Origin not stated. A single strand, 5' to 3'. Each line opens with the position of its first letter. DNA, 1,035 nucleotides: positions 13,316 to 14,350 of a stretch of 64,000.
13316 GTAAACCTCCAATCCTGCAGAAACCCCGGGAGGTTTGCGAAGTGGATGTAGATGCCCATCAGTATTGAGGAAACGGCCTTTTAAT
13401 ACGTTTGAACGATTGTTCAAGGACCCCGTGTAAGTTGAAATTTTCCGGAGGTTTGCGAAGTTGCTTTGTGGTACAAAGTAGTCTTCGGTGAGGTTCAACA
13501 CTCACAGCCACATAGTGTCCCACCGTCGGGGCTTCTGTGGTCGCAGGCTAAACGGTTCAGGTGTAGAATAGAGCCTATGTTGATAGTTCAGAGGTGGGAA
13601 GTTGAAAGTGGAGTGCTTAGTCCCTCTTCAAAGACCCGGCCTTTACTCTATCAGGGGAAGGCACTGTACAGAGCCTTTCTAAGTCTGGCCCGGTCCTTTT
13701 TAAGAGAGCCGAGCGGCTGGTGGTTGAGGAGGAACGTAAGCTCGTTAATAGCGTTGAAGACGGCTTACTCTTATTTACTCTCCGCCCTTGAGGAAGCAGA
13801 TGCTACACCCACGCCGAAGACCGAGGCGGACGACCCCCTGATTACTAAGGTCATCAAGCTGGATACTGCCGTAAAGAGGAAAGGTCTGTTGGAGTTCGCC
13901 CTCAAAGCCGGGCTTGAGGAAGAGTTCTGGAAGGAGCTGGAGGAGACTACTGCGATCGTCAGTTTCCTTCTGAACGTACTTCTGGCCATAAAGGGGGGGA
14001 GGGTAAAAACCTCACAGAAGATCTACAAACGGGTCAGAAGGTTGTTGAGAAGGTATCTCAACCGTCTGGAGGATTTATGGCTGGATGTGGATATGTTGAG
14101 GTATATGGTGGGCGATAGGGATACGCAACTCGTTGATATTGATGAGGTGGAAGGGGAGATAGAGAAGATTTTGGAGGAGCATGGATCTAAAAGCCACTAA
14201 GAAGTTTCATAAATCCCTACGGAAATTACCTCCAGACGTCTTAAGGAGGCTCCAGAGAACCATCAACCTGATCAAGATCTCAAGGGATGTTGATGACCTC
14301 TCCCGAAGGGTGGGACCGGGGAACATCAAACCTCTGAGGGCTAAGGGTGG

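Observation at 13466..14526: Toxin-antitoxin-like module flanked by 34-bp direct repeats, inserted between the CRISPR leader and cas2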

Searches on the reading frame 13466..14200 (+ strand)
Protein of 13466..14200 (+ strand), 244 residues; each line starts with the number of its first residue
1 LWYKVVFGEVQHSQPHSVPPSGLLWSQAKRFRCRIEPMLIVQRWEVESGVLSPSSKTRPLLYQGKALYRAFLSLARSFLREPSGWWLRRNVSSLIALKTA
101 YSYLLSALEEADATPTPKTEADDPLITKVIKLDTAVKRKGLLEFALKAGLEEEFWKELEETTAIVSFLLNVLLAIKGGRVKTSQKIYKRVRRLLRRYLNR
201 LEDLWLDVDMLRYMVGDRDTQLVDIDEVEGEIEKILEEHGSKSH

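Call 4: search_protein_families(library=pfam, proteins=[window:13466-14200:+], max_evalue=1)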
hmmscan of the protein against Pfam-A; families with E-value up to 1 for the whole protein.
window:13466-14200:+ (244 aa): 1 family
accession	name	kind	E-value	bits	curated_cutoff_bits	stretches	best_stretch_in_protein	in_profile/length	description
PF21020.4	Spectrin_4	-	0.00068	20.3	24.2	1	151-199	46-94/100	Spectrin-like repeat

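Call 8: search_protein_families(library=ncbifam, proteins=[window:13466-14200:+], max_evalue=1)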
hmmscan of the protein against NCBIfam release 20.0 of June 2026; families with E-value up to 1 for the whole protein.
window:13466-14200:+ (244 aa): 0 families

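Call 9: search_protein_families(library=padloc, proteins=[window:13466-14200:+], max_evalue=1)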
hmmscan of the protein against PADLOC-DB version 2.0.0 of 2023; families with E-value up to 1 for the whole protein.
window:13466-14200:+ (244 aa): 0 families

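Call 10: find_homologous_proteins(query=window:13466-14200:+, max_evalue=0.01)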
Query window:13466-14200:+ (244 aa): 12 proteins with E <= 0.01 among 1234 candidates.
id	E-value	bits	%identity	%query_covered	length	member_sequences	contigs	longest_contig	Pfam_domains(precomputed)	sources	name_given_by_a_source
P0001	8.2e-114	397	91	85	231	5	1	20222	-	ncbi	-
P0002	8.6e-108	377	87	85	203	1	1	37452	-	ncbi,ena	-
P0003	8.5e-106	371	85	85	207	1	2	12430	-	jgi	-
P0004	2.8e-92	327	99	65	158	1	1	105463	-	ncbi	-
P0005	1.3e-79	285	90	62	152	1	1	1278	-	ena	-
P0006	9.3e-79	282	89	63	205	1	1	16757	-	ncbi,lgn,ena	-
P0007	1.3e-78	282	87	65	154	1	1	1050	-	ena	-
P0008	3.8e-78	280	88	63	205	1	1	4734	-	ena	-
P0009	5.4e-75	270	91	59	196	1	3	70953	-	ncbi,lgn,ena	-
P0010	1.5e-70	255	60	85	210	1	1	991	-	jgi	-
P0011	1.2e-46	177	61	62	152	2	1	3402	-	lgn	-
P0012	1.1e-40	158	45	84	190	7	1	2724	-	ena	-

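Call 12: find_encoding_contigs(protein=P0001, flank=6000, max_places=3)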
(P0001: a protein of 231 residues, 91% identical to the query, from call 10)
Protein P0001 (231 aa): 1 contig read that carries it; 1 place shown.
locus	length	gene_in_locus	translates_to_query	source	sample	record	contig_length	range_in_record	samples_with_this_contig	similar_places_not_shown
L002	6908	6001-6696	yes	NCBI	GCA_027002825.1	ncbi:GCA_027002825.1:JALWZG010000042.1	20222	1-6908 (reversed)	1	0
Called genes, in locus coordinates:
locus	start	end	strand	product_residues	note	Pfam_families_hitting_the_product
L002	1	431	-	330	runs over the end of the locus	PF01619:Pro_dh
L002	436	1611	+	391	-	-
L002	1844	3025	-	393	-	PF20990:DUF2207_C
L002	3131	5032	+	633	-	PF00012:HSP70, PF06723:MreB_Mbl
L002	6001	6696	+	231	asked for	-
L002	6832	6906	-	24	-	?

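Call 13: find_encoding_contigs(protein=P0002, flank=6000, max_places=3)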
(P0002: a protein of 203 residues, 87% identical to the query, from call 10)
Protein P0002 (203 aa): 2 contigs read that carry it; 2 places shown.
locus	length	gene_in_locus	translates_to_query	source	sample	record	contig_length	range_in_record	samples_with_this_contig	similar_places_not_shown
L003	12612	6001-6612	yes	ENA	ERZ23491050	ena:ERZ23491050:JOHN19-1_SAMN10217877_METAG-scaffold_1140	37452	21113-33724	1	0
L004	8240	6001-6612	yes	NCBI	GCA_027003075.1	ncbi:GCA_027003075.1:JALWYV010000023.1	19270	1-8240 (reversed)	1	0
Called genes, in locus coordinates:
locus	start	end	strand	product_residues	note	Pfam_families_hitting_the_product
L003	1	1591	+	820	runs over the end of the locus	PF00082:Peptidase_S8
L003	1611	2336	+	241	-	PF00005:ABC_tran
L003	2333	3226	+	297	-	PF00534:Glycos_transf_1, PF13692:Glyco_trans_1_4, PF20706:GT4-conflict (weak)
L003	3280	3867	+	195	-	PF01209:Ubie_methyltran, PF13489:Methyltransf_23, PF13847:Methyltransf_31, PF08241:Methyltransf_11, PF08242:Methyltransf_12, PF13649:Methyltransf_25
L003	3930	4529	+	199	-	-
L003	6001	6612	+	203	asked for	-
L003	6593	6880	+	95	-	PF15781:ParE-like_toxin (faint)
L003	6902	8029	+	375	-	PF07894:SACK1 (faint), PF13091:PLDc_2, PF00614:PLDc (faint), PF13091:PLDc_2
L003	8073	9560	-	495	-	PF00171:Aldedh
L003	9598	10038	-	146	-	PF01927:Mut7-C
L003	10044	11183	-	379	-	PF02441:Flavoprotein, PF04127:DFP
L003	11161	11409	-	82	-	-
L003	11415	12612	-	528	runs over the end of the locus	PF02554:CstA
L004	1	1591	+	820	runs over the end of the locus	PF00082:Peptidase_S8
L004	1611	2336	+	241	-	PF00005:ABC_tran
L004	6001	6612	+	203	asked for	-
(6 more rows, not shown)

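Call 14: find_encoding_contigs(protein=P0003, flank=6000, max_places=3)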
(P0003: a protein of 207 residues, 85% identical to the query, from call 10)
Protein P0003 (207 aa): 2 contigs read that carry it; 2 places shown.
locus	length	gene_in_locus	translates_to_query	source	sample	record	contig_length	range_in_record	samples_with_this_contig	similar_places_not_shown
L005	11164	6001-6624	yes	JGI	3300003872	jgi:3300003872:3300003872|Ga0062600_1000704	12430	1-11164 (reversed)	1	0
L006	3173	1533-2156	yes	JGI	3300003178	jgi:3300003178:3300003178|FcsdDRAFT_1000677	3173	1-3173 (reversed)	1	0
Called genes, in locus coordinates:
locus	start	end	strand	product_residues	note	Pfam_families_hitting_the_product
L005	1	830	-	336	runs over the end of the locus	PF25087:GMPPB_C (weak), PF25084:LbH_EIF2B (faint), PF00132:Hexapep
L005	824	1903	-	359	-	PF00266:Aminotran_5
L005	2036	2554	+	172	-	-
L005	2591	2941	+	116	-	PF00453:Ribosomal_L20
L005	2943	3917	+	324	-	PF02912:Phe_tRNA-synt_N, PF01409:tRNA-synt_2d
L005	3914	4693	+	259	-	PF00535:Glycos_transf_2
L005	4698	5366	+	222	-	-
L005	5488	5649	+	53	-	-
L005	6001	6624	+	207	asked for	-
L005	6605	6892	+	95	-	PF15781:ParE-like_toxin (faint)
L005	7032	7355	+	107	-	-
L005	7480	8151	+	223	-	PF21350:Cas6_I-A (weak), PF01881:Cas_Cas6_C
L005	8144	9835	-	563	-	PF02225:PA (weak), PF04389:Peptidase_M28, PF01546:Peptidase_M20, PF00595:PDZ, PF13180:PDZ_2, PF17820:PDZ_6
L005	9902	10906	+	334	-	PF00483:NTP_transferase, PF12804:NTP_transf_3 (weak), PF22640:ManC_GMP_beta-helix (weak)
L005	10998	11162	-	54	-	PF16980:CitMHS_2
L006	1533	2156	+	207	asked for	-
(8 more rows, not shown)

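Call 15: find_encoding_contigs(protein=P0004, flank=6000, max_places=3)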
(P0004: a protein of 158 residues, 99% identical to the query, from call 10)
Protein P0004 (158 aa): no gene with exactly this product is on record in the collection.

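Call 26: find_encoding_contigs(protein=P0009, flank=8000, max_places=3)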
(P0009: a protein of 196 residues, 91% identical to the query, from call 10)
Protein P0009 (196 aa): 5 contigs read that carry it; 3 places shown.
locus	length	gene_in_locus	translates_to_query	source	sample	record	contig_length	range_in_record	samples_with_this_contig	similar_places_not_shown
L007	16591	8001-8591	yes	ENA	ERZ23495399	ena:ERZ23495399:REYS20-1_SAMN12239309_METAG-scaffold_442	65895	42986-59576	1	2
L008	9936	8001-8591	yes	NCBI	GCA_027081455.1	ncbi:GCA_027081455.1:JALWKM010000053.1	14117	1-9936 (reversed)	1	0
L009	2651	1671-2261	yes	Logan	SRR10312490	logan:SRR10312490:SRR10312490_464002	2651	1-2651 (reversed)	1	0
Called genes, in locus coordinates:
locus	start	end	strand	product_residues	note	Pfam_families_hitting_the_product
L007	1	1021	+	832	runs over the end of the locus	PF17757:UvrB_inter, PF02559:CarD_TRCF_RID, PF00270:DEAD, PF00271:Helicase_C, PF22590:Cas3-like_C_2 (weak), PF03461:TRCF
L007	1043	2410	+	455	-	PF01243:PNPOx_N, PF01040:UbiA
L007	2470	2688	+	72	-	-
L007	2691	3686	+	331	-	PF00044:Gp_dh_N, PF02800:Gp_dh_C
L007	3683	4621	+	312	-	PF08309:LVIVD (faint)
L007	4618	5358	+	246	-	PF00398:RrnaAD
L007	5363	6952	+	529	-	PF00089:Trypsin, PF13365:Trypsin_2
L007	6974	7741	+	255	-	PF00929:RNase_T, PF13482:RNase_H_2 (weak)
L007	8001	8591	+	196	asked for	-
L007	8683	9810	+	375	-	PF07894:SACK1 (faint), PF13091:PLDc_2, PF00614:PLDc (faint), PF13091:PLDc_2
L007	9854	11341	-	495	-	PF00171:Aldedh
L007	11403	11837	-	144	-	PF01927:Mut7-C, PF18480:DUF5615 (faint)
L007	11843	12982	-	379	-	PF02441:Flavoprotein, PF04127:DFP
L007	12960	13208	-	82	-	-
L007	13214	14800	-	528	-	PF02554:CstA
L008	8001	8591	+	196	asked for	-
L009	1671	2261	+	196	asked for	-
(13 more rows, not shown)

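Call 27: find_encoding_contigs(protein=P0006, flank=8000, max_places=3)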
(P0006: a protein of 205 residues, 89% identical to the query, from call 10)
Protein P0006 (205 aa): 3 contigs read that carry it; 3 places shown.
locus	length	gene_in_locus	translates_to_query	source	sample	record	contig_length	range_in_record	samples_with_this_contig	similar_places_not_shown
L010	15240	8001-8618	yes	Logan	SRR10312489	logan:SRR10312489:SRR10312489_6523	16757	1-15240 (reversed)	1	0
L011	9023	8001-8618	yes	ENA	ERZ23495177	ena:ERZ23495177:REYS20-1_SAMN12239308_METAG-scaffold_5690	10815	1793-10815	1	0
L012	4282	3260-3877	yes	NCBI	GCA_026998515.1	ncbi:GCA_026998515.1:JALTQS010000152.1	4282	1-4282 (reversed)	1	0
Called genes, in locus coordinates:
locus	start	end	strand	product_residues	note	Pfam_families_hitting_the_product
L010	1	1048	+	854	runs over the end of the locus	?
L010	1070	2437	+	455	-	PF01243:PNPOx_N, PF01040:UbiA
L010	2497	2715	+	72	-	-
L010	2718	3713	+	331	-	PF00044:Gp_dh_N, PF02800:Gp_dh_C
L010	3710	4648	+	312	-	PF08309:LVIVD (faint)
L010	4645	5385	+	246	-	PF00398:RrnaAD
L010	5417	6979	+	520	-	PF00089:Trypsin, PF13365:Trypsin_2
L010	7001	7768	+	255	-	PF00929:RNase_T, PF13482:RNase_H_2 (weak)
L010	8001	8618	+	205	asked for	-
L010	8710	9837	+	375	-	PF07894:SACK1 (faint), PF13091:PLDc_2, PF00614:PLDc (faint), PF13091:PLDc_2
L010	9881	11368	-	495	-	PF00171:Aldedh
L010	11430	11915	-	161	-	PF01927:Mut7-C, PF18480:DUF5615 (weak)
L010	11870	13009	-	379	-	PF02441:Flavoprotein, PF04127:DFP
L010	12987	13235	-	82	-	-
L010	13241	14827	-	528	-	PF02554:CstA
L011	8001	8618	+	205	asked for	-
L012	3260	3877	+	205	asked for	-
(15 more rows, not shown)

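Call 29: find_encoding_contigs(protein=P0012, flank=8000, max_places=3)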
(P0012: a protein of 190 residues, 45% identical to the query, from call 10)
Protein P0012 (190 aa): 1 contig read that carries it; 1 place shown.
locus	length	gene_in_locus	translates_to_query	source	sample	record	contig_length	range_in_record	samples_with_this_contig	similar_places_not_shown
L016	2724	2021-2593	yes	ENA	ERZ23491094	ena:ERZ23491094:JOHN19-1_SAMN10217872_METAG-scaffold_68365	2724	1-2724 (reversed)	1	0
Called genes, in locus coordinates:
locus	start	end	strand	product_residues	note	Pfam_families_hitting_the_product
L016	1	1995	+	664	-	?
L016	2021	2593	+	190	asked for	-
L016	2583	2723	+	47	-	?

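Call 50: predict_structure(alignment_id=A1)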
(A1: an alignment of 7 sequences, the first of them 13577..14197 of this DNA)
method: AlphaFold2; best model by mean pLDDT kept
length: 207 residues; sequences in the alignment: 7
mean_pLDDT: 82.0   pTM: 0.76
mean pLDDT of the five models: 82.0, 80.8, 79.6, 78.8, 78.8
residues with pLDDT >= 90: 82; 70-90: 82; 50-70: 35; < 50: 8
segments of 3 or more residues with pLDDT < 50: 183-186
pLDDT, mean of each block of 10 residues (from residue 1): 61 61 85 94 96 95 88 72 71 85 84 87 95 92 93 96 92 81 54 76 55
secondary structure, 60 per line:
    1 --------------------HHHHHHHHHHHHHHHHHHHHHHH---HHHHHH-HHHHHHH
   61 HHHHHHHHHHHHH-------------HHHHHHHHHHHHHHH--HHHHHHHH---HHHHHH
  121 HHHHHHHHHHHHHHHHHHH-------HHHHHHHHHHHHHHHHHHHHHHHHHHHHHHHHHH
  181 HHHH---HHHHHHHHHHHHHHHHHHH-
elements in order: H21-43 H47-52 H54-73 H87-101 H104-111 H115-139 H147-184 H188-206

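Call 53: search_protein_representatives(alignment_id=A1)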
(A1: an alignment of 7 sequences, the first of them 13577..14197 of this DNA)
Query: 7 sequences, 207 profile positions. Proteins with E-value up to 0.001 (for the whole library): 8; up to 1e-10: 4; up to 1e-30: 4. The best 8 are listed.
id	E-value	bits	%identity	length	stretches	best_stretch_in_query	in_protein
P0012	1.7e-83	295.5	-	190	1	1-204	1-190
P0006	7.5e-79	280.3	-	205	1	50-205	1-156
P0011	8.8e-70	250.7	-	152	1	57-207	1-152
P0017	8.7e-55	201.7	-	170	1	35-204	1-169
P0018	4.4e-10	55.7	-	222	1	26-188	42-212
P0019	1.5e-09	53.9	-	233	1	19-194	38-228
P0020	4.1e-05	39.4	-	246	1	82-191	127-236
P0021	1.4e-04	37.7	-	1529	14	144-204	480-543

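Call 65: find_related_loci(query=A1, collection=viral_contigs, flank=8000)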
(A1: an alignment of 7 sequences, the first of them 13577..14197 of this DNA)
Query A1 (207 aa) in viral_contigs; peptide patterns used: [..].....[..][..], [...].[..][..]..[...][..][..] (x = any residue, [..] = any of these).
131 stretches matched a pattern, but none encodes a relative of the query by tblastn (E <= 1e-3).

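Call 71: search_protein_families(library=phrogs, proteins=[window:13577-14197:+, L005:5344-5646:+], max_evalue=0.001)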
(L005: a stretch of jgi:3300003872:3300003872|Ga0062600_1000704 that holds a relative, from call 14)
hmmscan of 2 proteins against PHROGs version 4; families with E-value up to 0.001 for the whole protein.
window:13577-14197:+ (207 aa): 0 families

L005:5344-5646:+ (101 aa): 1 family
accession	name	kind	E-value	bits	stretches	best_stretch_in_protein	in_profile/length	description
phrog_1213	-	moron, auxiliary metabolic gene and host takeover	3e-07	31.9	1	1-89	3-86/88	RelE-like toxin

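Call 72: find_encoding_contigs(protein=P0019, flank=5000, max_places=4)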
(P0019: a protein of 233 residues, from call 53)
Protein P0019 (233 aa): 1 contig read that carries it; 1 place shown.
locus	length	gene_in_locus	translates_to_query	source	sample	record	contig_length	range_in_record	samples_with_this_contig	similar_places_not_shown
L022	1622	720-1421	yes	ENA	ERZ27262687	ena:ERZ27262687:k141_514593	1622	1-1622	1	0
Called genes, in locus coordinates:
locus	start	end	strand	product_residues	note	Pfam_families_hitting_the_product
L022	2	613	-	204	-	?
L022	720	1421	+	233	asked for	-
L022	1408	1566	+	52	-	-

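Call 73: find_encoding_contigs(protein=P0017, flank=5000, max_places=4)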
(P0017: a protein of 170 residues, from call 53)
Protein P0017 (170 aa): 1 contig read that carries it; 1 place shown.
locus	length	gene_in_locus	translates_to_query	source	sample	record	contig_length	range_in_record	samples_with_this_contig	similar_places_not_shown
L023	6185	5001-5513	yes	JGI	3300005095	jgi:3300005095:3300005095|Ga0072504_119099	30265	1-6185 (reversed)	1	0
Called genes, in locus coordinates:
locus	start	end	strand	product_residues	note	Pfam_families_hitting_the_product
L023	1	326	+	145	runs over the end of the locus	PF13581:HATPase_c_2, PF02518:HATPase_c (weak)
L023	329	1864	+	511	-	PF00672:HAMP, PF07228:SpoIIE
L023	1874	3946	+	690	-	PF00551:Formyl_trans_N, PF02142:MGS, PF01808:AICARFT_IMPCHas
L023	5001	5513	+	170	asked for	-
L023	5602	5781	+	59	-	-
